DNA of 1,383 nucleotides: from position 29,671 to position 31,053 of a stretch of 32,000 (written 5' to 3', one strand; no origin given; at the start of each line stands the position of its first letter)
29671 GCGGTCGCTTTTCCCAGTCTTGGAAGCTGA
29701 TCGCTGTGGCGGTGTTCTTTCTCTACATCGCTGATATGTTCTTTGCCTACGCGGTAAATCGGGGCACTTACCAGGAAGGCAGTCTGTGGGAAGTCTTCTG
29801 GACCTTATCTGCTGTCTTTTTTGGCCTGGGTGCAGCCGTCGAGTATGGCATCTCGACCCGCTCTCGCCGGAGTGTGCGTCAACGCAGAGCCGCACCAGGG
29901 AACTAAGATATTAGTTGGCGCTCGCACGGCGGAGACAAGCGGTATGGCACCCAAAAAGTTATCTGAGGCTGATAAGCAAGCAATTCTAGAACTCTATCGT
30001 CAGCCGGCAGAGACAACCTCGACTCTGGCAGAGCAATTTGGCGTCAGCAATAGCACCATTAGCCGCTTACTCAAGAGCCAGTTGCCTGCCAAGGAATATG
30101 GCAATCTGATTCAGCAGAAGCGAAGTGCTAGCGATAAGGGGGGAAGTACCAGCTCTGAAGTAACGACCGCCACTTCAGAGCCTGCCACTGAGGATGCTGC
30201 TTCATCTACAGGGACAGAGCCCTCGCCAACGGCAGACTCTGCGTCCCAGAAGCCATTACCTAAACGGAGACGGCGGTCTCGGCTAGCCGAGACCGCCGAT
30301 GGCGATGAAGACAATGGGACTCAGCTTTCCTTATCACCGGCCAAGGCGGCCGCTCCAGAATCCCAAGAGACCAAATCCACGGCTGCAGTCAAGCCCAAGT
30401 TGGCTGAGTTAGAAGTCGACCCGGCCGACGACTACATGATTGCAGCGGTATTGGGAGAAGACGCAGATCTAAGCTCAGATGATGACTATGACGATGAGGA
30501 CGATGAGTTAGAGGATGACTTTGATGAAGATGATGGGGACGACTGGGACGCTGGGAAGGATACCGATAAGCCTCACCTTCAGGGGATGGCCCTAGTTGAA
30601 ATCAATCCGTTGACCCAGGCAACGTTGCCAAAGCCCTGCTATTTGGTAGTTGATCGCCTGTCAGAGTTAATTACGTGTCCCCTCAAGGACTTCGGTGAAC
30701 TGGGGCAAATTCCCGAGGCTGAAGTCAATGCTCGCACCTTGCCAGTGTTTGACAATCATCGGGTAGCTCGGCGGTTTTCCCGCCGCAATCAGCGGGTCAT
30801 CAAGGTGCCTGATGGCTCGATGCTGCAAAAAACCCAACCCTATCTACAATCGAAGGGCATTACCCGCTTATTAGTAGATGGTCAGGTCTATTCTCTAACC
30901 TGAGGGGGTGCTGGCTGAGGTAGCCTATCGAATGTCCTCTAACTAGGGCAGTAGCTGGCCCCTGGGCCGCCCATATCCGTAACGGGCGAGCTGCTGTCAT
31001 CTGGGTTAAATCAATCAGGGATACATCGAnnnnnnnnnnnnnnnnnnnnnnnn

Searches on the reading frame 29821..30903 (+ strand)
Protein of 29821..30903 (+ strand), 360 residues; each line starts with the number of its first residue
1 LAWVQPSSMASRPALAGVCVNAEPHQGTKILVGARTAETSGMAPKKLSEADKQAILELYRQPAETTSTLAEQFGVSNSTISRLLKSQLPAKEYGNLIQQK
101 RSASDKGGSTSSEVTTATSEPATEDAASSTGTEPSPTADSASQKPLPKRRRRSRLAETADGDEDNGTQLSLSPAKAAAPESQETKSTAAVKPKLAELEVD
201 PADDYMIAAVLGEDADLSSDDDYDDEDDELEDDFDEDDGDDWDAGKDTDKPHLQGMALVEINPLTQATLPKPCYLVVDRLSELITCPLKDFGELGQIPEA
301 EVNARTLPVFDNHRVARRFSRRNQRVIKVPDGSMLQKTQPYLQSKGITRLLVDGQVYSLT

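Call 47: search_protein_families(library=pfam, proteins=[window:29821-30903:+], max_evalue=0.001)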
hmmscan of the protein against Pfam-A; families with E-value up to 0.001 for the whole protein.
window:29821-30903:+ (360 aa): 3 families
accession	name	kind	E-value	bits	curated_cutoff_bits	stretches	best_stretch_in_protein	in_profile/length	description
PF13384.12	HTH_23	-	1.4e-05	25.2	24.6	1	47-85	2-39/50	Homeodomain-like domain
PF02796.21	HTH_7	-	5.4e-05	23.7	23.8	1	44-84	3-42/45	Helix-turn-helix domain of resolvase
PF13565.12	HTH_32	-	0.0005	21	33.7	1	40-84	23-73/73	Homeodomain-like domain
